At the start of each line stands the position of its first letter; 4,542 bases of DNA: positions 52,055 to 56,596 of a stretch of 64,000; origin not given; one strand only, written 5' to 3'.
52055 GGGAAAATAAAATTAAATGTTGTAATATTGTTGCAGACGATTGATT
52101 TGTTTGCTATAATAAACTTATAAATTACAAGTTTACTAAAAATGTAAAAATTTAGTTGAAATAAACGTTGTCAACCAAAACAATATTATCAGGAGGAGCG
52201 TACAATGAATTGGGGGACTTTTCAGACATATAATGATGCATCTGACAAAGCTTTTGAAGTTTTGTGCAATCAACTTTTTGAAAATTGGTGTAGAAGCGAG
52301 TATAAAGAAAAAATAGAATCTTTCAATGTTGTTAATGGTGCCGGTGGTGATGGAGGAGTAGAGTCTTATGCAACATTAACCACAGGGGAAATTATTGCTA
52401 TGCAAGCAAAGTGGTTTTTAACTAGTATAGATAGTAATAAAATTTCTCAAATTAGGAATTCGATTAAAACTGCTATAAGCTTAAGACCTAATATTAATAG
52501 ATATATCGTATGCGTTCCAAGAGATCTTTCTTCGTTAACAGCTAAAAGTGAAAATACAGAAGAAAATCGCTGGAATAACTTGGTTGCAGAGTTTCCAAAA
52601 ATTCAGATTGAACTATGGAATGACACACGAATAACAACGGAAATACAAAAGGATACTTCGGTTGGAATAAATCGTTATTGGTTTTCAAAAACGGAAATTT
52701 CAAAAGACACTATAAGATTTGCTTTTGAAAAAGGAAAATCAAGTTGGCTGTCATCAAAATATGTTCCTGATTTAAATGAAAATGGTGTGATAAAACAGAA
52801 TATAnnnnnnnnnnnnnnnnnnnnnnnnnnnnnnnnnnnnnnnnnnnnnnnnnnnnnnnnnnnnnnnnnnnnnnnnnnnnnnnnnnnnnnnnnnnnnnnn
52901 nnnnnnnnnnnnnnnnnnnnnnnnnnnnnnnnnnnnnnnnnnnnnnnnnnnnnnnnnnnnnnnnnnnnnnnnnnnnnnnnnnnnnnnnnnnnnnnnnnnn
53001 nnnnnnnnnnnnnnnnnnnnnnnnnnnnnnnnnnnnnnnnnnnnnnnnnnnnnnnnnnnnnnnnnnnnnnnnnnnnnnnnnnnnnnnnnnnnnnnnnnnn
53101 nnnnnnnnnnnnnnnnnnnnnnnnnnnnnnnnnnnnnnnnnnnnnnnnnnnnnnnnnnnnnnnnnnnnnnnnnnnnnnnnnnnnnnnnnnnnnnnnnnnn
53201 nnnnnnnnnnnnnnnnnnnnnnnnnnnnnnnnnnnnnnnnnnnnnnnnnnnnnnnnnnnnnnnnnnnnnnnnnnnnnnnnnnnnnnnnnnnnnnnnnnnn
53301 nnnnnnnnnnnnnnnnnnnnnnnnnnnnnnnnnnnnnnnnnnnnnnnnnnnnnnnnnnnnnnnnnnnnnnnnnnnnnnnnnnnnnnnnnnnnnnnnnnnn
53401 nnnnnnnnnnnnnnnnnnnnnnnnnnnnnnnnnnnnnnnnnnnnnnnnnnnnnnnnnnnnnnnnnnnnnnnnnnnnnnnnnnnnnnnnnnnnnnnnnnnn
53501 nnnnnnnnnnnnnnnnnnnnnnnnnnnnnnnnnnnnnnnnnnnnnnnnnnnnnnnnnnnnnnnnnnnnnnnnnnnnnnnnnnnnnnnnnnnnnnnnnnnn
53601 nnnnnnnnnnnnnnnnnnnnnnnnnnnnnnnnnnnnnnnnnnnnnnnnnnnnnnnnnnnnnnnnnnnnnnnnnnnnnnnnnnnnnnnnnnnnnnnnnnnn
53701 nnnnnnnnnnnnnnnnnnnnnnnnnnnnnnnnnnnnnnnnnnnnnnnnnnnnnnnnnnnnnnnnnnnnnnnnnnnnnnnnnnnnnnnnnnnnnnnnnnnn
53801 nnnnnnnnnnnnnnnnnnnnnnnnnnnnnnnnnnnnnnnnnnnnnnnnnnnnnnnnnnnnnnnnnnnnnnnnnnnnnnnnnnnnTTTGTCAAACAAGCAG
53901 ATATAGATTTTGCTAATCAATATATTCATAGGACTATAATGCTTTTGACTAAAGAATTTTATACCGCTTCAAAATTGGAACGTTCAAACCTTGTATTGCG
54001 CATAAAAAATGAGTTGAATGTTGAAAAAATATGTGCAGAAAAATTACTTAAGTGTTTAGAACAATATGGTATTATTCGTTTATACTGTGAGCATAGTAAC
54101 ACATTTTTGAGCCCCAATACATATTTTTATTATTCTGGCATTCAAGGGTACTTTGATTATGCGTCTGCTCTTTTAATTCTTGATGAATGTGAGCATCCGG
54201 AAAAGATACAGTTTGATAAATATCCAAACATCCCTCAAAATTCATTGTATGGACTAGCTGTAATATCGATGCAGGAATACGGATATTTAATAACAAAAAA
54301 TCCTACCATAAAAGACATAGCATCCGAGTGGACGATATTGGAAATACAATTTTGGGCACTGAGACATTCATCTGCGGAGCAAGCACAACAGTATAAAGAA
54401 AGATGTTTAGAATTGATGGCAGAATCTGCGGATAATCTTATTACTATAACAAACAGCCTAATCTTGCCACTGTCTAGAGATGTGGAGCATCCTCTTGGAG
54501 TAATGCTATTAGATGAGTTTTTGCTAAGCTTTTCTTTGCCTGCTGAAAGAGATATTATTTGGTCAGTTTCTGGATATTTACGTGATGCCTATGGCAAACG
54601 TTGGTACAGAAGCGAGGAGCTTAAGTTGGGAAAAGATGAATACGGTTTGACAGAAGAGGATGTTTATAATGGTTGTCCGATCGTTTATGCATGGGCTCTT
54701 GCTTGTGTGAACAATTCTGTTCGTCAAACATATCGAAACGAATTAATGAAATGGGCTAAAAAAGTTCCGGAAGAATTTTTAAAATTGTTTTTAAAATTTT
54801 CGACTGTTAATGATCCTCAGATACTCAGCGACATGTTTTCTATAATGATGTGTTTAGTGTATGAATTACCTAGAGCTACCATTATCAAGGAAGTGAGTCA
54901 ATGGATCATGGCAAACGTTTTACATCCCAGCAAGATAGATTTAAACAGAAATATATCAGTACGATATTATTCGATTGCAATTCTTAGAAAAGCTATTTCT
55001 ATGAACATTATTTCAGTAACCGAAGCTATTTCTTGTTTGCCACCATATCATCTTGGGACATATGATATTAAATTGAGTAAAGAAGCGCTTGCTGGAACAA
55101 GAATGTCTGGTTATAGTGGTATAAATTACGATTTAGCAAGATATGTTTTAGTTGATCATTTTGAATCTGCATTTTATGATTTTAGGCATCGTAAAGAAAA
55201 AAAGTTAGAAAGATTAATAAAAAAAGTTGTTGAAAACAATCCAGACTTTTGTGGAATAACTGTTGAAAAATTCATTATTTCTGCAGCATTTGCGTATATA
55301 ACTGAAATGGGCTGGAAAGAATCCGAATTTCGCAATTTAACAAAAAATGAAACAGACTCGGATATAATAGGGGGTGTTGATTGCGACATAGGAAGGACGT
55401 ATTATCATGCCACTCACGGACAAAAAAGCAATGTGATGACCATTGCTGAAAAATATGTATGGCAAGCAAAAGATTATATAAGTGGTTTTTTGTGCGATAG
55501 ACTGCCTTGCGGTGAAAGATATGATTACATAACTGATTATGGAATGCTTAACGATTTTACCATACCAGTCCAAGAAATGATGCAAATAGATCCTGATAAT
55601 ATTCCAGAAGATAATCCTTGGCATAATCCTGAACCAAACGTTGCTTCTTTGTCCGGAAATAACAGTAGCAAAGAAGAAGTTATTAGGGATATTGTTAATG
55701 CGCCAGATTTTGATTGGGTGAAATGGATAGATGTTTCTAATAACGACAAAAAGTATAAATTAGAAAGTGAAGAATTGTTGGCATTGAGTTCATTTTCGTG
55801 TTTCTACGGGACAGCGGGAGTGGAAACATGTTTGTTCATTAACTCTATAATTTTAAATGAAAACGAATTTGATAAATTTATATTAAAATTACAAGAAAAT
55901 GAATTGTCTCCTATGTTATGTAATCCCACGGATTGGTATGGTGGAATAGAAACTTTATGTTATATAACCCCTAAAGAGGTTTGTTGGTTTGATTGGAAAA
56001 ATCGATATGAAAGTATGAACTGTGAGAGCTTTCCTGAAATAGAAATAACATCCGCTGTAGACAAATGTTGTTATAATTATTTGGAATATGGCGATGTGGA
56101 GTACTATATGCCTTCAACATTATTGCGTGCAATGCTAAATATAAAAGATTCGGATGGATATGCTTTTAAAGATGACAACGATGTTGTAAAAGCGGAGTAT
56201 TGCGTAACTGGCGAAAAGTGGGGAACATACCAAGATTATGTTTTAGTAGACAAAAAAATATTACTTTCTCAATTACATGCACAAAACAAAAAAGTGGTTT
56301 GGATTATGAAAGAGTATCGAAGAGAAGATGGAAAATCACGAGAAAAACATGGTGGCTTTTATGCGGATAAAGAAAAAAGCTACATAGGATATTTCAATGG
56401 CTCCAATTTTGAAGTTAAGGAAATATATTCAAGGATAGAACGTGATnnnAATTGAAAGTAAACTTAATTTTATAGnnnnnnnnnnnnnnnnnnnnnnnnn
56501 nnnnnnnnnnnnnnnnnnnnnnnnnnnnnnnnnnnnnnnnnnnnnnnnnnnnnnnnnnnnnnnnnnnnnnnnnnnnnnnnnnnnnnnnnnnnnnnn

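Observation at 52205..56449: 1414-aa Mrr-nuclease-STAND protein (Avs-like) with a very large uncharacterised sensor region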

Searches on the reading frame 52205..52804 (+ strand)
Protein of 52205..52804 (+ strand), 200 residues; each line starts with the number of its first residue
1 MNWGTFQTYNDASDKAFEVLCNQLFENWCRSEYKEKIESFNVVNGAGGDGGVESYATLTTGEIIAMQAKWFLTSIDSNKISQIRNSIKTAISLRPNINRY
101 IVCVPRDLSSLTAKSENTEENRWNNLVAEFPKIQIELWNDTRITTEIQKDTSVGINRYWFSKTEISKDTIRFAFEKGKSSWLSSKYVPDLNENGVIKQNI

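Call 30: search_solved_structures(query=A2, max_evalue=10, show_alignments=3)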
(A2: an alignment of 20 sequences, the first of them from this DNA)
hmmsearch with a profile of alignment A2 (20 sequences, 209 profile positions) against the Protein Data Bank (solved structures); distinct sequences matched with E-value up to 10: 5.
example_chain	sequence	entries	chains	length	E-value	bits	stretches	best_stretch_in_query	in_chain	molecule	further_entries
8dgf_A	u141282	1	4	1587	0.0011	21.8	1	2-118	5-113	ATP-binding protein Avs4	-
3jtg_A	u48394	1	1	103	0.23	14.2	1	142-193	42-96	ETS-related transcription factor Elf-3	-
9kgy_A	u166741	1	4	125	0.52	13.1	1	121-188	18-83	De novo designed monomeric mainly-beta protein B10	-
4mhd_A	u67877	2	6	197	0.86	12.3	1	159-199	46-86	Spermidine n1-acetyltransferase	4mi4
9kgz_A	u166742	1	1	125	0.86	12.3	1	121-188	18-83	De novo designed monomeric mainly-beta protein B10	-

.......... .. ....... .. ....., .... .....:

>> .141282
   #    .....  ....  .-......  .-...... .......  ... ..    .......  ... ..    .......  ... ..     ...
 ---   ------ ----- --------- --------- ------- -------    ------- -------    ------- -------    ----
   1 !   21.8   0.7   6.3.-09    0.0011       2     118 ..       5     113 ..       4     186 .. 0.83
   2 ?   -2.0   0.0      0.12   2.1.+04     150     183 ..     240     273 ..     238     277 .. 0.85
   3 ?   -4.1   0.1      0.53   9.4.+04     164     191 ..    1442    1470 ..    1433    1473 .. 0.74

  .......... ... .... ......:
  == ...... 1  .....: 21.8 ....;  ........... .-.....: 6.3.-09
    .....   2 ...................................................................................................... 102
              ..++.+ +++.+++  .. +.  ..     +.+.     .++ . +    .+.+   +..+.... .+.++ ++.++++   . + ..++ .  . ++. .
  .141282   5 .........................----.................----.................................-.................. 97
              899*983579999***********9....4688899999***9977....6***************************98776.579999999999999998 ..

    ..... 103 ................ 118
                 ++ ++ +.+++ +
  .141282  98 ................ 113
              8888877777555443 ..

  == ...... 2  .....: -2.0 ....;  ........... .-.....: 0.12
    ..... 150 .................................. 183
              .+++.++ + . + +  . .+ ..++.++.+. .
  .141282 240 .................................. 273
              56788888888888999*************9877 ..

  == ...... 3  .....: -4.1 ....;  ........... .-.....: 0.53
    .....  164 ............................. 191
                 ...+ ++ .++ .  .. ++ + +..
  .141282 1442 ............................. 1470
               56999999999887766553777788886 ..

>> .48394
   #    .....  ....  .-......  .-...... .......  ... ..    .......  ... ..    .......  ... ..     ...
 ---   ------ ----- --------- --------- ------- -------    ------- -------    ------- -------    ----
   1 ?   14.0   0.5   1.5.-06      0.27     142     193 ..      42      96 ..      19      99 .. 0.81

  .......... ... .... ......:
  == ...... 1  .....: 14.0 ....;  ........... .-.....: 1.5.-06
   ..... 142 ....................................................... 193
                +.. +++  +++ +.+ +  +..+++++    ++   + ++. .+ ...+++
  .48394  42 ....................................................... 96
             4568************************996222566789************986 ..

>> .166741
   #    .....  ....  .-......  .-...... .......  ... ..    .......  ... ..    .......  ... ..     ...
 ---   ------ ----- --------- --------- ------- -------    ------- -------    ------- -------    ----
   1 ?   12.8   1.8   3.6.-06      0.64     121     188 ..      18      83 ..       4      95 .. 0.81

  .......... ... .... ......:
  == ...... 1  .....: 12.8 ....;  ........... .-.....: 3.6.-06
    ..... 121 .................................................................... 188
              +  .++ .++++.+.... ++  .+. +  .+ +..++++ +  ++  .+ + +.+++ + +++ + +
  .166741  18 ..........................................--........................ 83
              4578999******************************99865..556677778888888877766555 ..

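Call 35: predict_structure(alignment_id=A2)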
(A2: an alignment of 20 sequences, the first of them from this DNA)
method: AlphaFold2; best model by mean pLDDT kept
length: 200 residues; sequences in the alignment: 20
mean_pLDDT: 81.6   pTM: 0.75
mean pLDDT of the five models: 81.6, 81.5, 81.3, 80.6, 77.8
residues with pLDDT >= 90: 110; 70-90: 39; 50-70: 28; < 50: 23
segments of 3 or more residues with pLDDT < 50: 180-200
pLDDT, mean of each block of 10 residues (from residue 1): 81 91 95 95 66 94 96 92 95 96 90 70 95 96 92 85 59 57 45 43
secondary structure, 60 per line:
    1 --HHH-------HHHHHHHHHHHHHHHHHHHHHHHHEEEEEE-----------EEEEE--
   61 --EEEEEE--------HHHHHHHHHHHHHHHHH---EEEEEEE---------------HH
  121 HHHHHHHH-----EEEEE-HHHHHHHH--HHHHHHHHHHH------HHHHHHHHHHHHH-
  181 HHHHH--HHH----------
elements in order: H13-36 E37-42 E54-58 E63-68 H77-93 E97-103 H119-128 E134-138 H140-147 H150-160 H167-179 H181-185

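Call 37: fold_search(model_id=the predicted structure, library=pdb)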
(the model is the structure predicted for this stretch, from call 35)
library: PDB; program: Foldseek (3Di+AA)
matches with E <= 10: 1269; with E <= 0.001: 3
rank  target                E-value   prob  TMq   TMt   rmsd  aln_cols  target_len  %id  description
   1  8dgf_A                4.5e-05  1.00  0.54  0.08   6.8       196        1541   14  Avs4 bound to phage PhiV-1 portal (released 2022-08-03)
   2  2vld_A                3.2e-04  1.00  0.34  0.30   6.1       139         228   15  crystal structure of a repair endonuclease from Pyrococcus abyssi (released 2009-05-19)
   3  2vld_B                9.3e-04  1.00  0.37  0.34   5.1       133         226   19  crystal structure of a repair endonuclease from Pyrococcus abyssi (released 2009-05-19)
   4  1wtd_B                1.1e-03  0.99  0.41  0.32  13.6       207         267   12  Crystal structure of type II restrcition endonuclease, EcoO109I DNA-free form (released 2004-12-14)
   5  1wte_MODEL_1_A        2.0e-03  0.98  0.38  0.30  14.9       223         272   12  Crystal structure of type II restrcition endonuclease, EcoO109I complexed with cognate DNA (released 2004-12-14)
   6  5gke_A                2.4e-03  1.00  0.36  0.31   4.5       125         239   17  Structure of EndoMS-dsDNA1 complex (released 2016-11-02)
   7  1wtd_A                2.7e-03  0.96  0.37  0.29  14.4       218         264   11  Crystal structure of type II restrcition endonuclease, EcoO109I DNA-free form (released 2004-12-14)
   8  4xqk_A                3.1e-03  0.99  0.41  0.07  12.4       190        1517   16  ATP-dependent Type ISP restriction-modification enzyme LlaBIII bound to DNA (released 2015-09-16)
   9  6xl1_A                9.0e-03  1.00  0.39  0.23   4.7       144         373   10  crystal structure of cA4-activated Card1(D294N) (released 2020-12-30)
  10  6ut7_G                9.0e-03  0.97  0.35  0.19   7.0       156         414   12  Fitted model for the tetradecameric assembly of Thermococcus gammatolerans McrB AAA+ hexamers with bound McrC (released 2020-10-21)
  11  4dap                  1.1e-02  0.99  0.38  0.34   5.0       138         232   11  The structure of Escherichia coli SfsA (released 2013-08-14)
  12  1esg_B                1.4e-02  0.95  0.34  0.33   7.4       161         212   12  RESTRICTION ENDONUCLEASE BAMHI BOUND TO A NON-SPECIFIC DNA. (released 2000-05-31)
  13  9qed_A                1.5e-02  0.66  0.25  0.09  14.6       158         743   15  Cryo-EM structure of the XPF-ERCC1-SLX4(330-555)-SLX4IP complex (released 2025-12-17)
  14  2p14                  1.7e-02  0.97  0.44  0.47  14.2       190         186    6  Crystal structure of small subunit (R.BspD6I2) of the heterodimeric restriction endonuclease R.BspD6I (released 2008-03-11)
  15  5gkj_B                1.7e-02  0.96  0.35  0.31   6.7       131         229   16  Structure of EndoMS in apo form (released 2016-11-02)
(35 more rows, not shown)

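Call 45: search_protein_families(library=pfam, proteins=[window:52205-52804:+], max_evalue=10)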
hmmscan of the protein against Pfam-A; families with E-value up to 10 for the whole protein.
window:52205-52804:+ (200 aa): 1 family
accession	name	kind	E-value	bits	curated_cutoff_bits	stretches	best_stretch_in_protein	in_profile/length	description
PF04471.18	Mrr_cat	-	0.019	15.5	21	1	13-89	5-75/115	Restriction endonuclease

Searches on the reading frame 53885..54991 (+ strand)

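Call 45: search_protein_families(library=pfam, proteins=[window:53885-54991:+], max_evalue=10)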
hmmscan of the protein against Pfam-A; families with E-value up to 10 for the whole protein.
window:53885-54991:+ (369 aa): 1 family
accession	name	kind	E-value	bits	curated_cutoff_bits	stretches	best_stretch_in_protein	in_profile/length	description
PF09431.15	SPIN90_LRD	-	0.062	13.9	27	1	159-222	22-81/137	SPIN90/Ldb17, leucine-rich domain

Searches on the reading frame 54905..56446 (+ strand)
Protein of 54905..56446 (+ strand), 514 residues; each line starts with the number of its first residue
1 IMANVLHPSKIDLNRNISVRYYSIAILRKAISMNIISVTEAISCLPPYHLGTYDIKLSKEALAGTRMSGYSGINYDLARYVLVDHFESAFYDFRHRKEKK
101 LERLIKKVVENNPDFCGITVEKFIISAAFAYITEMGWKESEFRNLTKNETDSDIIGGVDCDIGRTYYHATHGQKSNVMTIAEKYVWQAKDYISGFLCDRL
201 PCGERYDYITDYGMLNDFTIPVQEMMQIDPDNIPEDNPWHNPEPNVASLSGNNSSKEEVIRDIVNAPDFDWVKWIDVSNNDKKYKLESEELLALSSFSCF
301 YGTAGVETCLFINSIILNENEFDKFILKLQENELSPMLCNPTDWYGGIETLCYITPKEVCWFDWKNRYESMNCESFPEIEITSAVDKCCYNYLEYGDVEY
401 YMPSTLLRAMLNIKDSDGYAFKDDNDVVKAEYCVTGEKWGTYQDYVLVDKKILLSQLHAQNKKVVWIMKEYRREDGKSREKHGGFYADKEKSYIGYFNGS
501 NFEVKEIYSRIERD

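Call 20: search_protein_representatives(protein=window:54905-56446:+)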
Query: 514 residues. Proteins with E-value up to 0.001 (for the whole library): 234; up to 1e-10: 152; up to 1e-30: 64. The best 150 are listed.
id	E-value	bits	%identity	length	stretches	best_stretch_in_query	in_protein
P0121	2.5e-183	626.7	55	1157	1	2-508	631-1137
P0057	1.7e-182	624.0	52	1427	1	1-512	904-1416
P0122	6.5e-148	509.9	47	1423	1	3-512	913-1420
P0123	1.0e-144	499.4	47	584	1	1-507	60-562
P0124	6.0e-138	477.0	45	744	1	2-506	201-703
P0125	7.0e-136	470.2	44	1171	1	2-507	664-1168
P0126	8.9e-134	463.3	44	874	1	2-508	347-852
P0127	5.0e-130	450.9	46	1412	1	2-509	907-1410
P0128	3.4e-123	428.3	52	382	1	135-511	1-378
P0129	2.2e-115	402.5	42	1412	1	2-509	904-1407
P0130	5.7e-115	401.2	43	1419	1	1-512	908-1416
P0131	2.1e-107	376.2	40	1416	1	2-506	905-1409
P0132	1.0e-101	357.5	38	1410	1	1-514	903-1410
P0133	3.6e-96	339.2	37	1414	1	5-512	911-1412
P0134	1.4e-86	307.5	37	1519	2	119-502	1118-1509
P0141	3.6e-73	263.3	36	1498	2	118-498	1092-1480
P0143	3.3e-71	256.8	36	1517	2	116-500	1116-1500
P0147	9.1e-62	225.6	34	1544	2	100-508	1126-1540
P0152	6.4e-51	189.9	30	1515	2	93-498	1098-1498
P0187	9.5e-30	120.0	29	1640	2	117-473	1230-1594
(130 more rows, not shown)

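Call 23: search_protein_families(library=padloc, proteins=[P0134, P0141, P0143, P0147, P0152, P0187], max_evalue=0.001)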
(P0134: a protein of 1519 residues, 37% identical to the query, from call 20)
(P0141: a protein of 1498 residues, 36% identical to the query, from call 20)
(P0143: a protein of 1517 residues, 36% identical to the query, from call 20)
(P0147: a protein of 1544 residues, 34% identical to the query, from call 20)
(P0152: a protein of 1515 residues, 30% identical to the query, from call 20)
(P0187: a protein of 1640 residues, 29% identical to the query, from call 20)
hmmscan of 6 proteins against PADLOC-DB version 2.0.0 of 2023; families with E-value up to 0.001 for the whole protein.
P0134 (1519 aa): 5 families
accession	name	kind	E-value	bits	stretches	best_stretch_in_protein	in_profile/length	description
PDLC02164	Avs2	-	1.5e-84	282.8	1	1-1491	4-1470/1504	-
PDLC02162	Avs2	-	4e-64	215.3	2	2-975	4-939/1379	-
PDLC02161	Avs2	-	3e-52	175.6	2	5-553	5-530/1499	-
PDLC02166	Avs2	-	2.3e-29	99.6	1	14-493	18-463/1498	-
PDLC03920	MkoA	-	0.00038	16.8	1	63-385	356-668/1112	-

P0141 (1498 aa): 5 families
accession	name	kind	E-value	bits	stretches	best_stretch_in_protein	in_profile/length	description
PDLC02162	Avs2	-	2.2e-66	222.8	2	2-965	4-939/1379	-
PDLC02164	Avs2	-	4.9e-65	218.1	2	1-977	4-967/1504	-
PDLC02161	Avs2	-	3.9e-48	162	2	3-603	3-585/1499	-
PDLC02166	Avs2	-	2.1e-24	83.1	1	16-676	20-645/1498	-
PDLC03851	LmuA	-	7.6e-05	20.7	1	15-170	28-182/343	-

P0143 (1517 aa): 5 families
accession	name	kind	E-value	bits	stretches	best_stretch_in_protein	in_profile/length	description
PDLC02164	Avs2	-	1.7e-73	246.2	2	1-602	4-585/1504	-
PDLC02162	Avs2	-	2.1e-72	242.7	2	2-975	4-948/1379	-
PDLC02161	Avs2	-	3.6e-53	178.7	2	1-542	1-524/1499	-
PDLC02166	Avs2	-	3.6e-26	89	1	14-544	18-515/1498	-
PDLC03920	MkoA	-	7.4e-05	19.2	1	329-381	620-670/1112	-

P0147 (1544 aa): 4 families
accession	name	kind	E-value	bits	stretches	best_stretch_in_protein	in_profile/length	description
PDLC02164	Avs2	-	2.5e-67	225.7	2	15-1228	3-1179/1504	-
PDLC02162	Avs2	-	2.3e-58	196.2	1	15-988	2-937/1379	-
PDLC02161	Avs2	-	1.4e-46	156.9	1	20-998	5-966/1499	-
PDLC02166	Avs2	-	5.1e-26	88.5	1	15-574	4-524/1498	-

P0152 (1515 aa): 4 families
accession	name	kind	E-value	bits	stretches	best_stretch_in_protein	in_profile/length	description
PDLC02164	Avs2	-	1.5e-78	262.9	1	1-1468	4-1456/1504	-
PDLC02162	Avs2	-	9.6e-64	214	2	2-965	4-938/1379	-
PDLC02161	Avs2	-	1.9e-47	159.8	1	1-1498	1-1473/1499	-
PDLC02166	Avs2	-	2.4e-31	106.1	1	1-410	5-404/1498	-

P0187 (1640 aa): 6 families
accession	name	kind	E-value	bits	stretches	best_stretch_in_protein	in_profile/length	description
PDLC02164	Avs2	-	1.4e-40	137.1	1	213-1594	155-1461/1504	-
PDLC02163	Avs2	-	1.4e-28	97.1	1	5-1603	5-1549/1576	-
PDLC03855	LmuA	-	2.2e-27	94.4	1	7-369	5-338/425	-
PDLC02162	Avs2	-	3.1e-25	86.4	2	324-1057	219-956/1379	-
PDLC03785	RT_UG9_large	-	1.6e-17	61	1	6-220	5-221/772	DRT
PDLC02165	Avs2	-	1.9e-15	53.8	1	312-1063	70-859/1375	-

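Call 34: search_solved_structures(query=A3, max_evalue=1, show_alignments=1)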
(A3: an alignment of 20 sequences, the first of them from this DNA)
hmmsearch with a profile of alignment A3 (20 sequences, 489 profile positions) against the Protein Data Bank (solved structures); distinct sequences matched with E-value up to 1: 1.
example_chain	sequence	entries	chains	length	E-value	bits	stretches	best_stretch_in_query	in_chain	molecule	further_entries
4rvq_A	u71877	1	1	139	0.58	11.9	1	426-470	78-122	Pre-mRNA splicing helicase-like protein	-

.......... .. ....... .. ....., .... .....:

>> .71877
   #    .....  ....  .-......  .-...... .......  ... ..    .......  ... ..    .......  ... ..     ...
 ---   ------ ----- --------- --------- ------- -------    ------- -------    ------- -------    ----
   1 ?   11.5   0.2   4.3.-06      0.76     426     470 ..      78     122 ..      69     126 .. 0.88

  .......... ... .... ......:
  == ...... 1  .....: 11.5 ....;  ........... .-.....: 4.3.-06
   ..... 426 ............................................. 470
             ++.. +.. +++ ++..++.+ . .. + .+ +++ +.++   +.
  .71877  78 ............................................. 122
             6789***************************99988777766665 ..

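Call 45: search_protein_families(library=pfam, proteins=[window:54992-56446:+], max_evalue=10)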
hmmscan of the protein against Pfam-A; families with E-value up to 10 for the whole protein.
window:54992-56446:+ (485 aa): 1 family
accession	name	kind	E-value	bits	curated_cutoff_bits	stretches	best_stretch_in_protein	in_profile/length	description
PF22245.3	G7C_C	-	0.071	13.2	26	1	211-257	76-122/180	Tailspike protein, C-terminal domain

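Call 46: predict_structure(alignment_id=A3)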
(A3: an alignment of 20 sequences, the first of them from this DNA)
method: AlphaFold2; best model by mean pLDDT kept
length: 485 residues; sequences in the alignment: 20
mean_pLDDT: 85.4   pTM: 0.66
mean pLDDT of the five models: 85.4, 85.2, 84.9, 84.7, 81.3
residues with pLDDT >= 90: 254; 70-90: 163; 50-70: 64; < 50: 4
segments of 3 or more residues with pLDDT < 50: none
pLDDT, mean of each block of 10 residues (from residue 1): 72 62 81 93 92 88 65 88 88 95 89 70 66 81 80 90 84 59 52 60 79 92 91 94 96 94 97 93 97 91 73 92 80 83 90 95 79 96 92 95 90 95 96 97 93 89 93 92 87
secondary structure, 60 per line:
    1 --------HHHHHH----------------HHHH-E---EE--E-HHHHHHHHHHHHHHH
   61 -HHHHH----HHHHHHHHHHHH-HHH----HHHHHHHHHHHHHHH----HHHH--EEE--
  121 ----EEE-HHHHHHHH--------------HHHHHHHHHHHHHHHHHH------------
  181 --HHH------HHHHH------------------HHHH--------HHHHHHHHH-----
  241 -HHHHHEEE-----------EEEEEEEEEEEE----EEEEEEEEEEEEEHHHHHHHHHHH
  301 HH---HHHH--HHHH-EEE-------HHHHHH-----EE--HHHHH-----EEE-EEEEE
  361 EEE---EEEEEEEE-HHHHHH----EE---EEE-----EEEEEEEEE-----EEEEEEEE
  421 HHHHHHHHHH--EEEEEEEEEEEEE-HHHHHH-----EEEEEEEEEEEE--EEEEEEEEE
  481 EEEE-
elements in order: H9-14 H31-34 H46-60 H62-66 H71-82 H91-105 H110-113 E116-118 E125-127 H129-136 H151-168 H192-196 H215-218 H227-235 H242-246 E247-249 E261-272 E277-289 H290-302 H306-309 H312-315 E317-319 H327-332 H342-346 E352-354 E356-363 E367-374 H376-381 E391-393 E399-407 E413-420 H421-430 E433-445 H447-452 E458-469 E472-484

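Call 48: fold_search(model_id=the predicted structure, library=pdb)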
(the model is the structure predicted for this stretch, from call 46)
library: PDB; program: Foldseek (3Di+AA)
matches with E <= 10: 327; with E <= 0.001: 2
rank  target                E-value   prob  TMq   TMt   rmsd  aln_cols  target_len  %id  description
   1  8dgc_A                3.5e-08  1.00  0.34  0.11   9.4       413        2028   12  Avs3 bound to phage PhiV-1 terminase (released 2022-08-03)
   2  8dgc_B                7.0e-08  1.00  0.34  0.11  10.4       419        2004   13  Avs3 bound to phage PhiV-1 terminase (released 2022-08-03)
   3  4p1x_C                6.9e-03  0.07  0.08  0.12  20.9       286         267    9  Crystal structure of staphylococcal LUK prepore (released 2014-10-01)
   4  4p1y_A                7.8e-03  0.08  0.09  0.14  21.9       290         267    9  Crystal structure of staphylococcal gamma-hemolysin prepore (released 2014-10-01)
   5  4p1y_E                9.8e-03  0.07  0.09  0.14  22.1       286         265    7  Crystal structure of staphylococcal gamma-hemolysin prepore (released 2014-10-01)
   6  4p1y_C                1.2e-02  0.07  0.09  0.13  21.0       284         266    8  Crystal structure of staphylococcal gamma-hemolysin prepore (released 2014-10-01)
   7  4p1y_G                1.6e-02  0.06  0.09  0.13  21.8       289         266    8  Crystal structure of staphylococcal gamma-hemolysin prepore (released 2014-10-01)
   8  4p1x_G                2.7e-02  0.06  0.08  0.13  20.0       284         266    8  Crystal structure of staphylococcal LUK prepore (released 2014-10-01)
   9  2lkf                  2.7e-02  0.05  0.08  0.11  19.0       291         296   10  LEUKOCIDIN F (HLGB) FROM STAPHYLOCOCCUS AUREUS (released 1999-07-28)
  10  3b07_A                3.2e-02  0.04  0.08  0.12  24.7       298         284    9  Crystal structure of octameric pore form of gamma-hemolysin from Staphylococcus aureus (released 2011-10-12)
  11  6u33                  4.8e-02  0.04  0.08  0.12  19.3       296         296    7  Structure-based discovery of a novel small-molecule inhibitor of methicillin-resistant S. aureus (released 2020-03-25)
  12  6u2s                  6.1e-02  0.04  0.09  0.13  18.7       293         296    8  Structure-based discovery of a novel small-molecule inhibitor of methicillin-resistant S. aureus (released 2020-03-25)
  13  4tw1_B                6.4e-02  0.04  0.09  0.13  21.7       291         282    7  Crystal structure of the octameric pore complex of the Staphylococcus aureus Bi-component Toxin LukGH (released 2014-11-12)
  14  4tw1_F                6.8e-02  0.04  0.09  0.13  23.0       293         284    8  Crystal structure of the octameric pore complex of the Staphylococcus aureus Bi-component Toxin LukGH (released 2014-11-12)
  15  4tw1_D                6.8e-02  0.04  0.08  0.12  24.5       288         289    8  Crystal structure of the octameric pore complex of the Staphylococcus aureus Bi-component Toxin LukGH (released 2014-11-12)
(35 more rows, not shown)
